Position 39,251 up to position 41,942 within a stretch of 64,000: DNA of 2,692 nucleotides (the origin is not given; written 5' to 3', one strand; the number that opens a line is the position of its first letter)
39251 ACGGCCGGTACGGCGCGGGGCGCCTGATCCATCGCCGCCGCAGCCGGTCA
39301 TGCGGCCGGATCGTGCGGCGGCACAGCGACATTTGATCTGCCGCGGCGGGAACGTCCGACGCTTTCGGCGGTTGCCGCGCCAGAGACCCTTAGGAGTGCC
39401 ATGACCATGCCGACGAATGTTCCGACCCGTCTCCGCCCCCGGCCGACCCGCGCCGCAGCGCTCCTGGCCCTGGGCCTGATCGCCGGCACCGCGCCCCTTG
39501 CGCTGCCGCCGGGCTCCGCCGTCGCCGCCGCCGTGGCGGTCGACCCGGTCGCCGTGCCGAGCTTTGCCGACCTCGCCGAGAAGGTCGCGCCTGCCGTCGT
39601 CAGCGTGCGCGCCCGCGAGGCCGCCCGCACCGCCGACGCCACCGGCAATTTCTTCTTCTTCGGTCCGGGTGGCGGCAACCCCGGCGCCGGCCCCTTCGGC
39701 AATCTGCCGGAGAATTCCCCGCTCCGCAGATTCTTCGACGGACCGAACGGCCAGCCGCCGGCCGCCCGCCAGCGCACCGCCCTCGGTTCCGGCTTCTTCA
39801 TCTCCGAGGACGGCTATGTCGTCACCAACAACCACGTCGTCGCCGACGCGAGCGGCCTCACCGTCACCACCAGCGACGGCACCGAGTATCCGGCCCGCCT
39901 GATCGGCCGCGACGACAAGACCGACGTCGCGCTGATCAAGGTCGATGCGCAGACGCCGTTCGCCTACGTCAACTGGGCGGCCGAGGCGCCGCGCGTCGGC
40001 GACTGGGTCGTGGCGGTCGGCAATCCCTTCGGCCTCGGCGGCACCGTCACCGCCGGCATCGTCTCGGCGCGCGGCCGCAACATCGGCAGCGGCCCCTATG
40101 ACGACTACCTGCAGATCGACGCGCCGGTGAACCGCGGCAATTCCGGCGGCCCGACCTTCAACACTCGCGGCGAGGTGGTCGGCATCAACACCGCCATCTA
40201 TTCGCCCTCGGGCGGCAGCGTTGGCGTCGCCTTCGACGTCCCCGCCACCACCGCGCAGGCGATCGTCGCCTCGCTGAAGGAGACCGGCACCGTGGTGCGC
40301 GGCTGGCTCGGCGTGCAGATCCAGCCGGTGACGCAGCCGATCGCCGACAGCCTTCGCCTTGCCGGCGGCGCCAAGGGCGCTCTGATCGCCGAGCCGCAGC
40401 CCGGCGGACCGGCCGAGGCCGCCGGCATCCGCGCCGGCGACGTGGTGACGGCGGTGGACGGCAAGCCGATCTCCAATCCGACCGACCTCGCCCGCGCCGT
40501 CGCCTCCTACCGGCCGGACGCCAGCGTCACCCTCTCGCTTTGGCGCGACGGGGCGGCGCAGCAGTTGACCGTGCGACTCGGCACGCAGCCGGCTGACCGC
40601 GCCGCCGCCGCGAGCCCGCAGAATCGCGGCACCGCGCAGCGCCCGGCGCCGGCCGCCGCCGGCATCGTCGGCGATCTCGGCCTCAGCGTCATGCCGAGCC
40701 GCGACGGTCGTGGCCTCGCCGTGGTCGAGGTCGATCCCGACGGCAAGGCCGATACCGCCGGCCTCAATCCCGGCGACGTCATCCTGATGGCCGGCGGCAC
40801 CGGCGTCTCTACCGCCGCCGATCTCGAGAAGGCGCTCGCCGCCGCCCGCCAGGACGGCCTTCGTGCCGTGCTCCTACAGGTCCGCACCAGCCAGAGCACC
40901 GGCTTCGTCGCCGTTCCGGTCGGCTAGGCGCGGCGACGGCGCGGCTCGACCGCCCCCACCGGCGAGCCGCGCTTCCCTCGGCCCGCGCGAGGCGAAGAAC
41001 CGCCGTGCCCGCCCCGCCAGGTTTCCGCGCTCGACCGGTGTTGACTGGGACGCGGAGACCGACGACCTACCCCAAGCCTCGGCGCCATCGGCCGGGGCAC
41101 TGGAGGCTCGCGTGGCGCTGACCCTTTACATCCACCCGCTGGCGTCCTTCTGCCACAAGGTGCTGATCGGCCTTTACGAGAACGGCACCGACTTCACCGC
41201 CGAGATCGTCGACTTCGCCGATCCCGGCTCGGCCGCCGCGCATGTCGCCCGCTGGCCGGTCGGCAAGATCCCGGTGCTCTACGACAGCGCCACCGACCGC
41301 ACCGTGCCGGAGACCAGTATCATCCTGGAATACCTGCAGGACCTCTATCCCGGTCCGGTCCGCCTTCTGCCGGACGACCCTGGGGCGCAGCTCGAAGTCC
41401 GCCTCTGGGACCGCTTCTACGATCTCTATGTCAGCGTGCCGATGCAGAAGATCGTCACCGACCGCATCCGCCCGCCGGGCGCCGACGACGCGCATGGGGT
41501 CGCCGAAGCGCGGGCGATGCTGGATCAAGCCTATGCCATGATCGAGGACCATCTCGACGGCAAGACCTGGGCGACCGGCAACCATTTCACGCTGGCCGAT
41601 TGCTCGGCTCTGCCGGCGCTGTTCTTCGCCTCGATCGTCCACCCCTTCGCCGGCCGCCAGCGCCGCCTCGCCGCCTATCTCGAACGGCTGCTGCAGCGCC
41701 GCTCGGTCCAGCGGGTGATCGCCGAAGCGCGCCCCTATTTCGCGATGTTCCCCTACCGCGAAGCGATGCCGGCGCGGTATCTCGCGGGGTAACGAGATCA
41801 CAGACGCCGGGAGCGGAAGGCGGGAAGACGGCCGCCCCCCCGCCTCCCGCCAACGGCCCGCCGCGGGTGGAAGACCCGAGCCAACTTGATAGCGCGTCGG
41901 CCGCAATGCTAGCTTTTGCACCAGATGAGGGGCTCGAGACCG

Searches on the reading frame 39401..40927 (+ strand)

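Call 69: search_protein_families(library=pfam, proteins=[window:39401-40927:+], max_evalue=0.001)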
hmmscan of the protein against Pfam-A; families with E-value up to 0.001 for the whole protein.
window:39401-40927:+ (508 aa): 7 families
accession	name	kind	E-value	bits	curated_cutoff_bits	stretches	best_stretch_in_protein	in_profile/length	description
PF13365.12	Trypsin_2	-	9.6e-35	120.9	27.6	1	129-262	1-144/144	Trypsin-like peptidase domain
PF13180.12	PDZ_2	-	6.9e-27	94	27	2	302-393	2-80/80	PDZ domain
PF17820.7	PDZ_6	-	1.4e-22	79.6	27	2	329-382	2-54/54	PDZ domain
PF00595.29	PDZ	-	3.1e-19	69.6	23.2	2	300-370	9-70/81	PDZ domain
PF00089.32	Trypsin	-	6.9e-18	65.7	20.6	1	128-281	26-214/220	Trypsin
PF14685.13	PDZ_Tricorn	-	3.5e-06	27.3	25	0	333-390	28-87/88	Tricorn protease PDZ domain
PF10459.15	Peptidase_S46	-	3.2e-05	23.3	22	0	126-150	46-70/698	Peptidase S46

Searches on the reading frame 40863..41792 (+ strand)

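Call 69: search_protein_families(library=pfam, proteins=[window:40863-41792:+], max_evalue=0.001)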
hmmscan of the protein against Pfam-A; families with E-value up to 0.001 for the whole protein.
window:40863-41792:+ (309 aa): 5 families
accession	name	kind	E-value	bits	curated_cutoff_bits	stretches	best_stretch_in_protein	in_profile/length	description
PF13410.11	GST_C_2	-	1.8e-10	41.2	24.9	1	213-275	4-69/69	Glutathione S-transferase, C-terminal domain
PF13417.12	GST_N_3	-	1.5e-08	35.3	22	1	88-165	1-74/75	Glutathione S-transferase, N-terminal domain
PF13409.12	GST_N_2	-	3.3e-08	34.4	25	1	95-160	3-69/70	Glutathione S-transferase, N-terminal domain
PF00043.30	GST_C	-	1.5e-07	32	20.7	1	204-279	15-92/93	Glutathione S-transferase, C-terminal domain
PF02798.26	GST_N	-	4.4e-07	30.6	20.9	1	85-159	2-75/76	Glutathione S-transferase, N-terminal domain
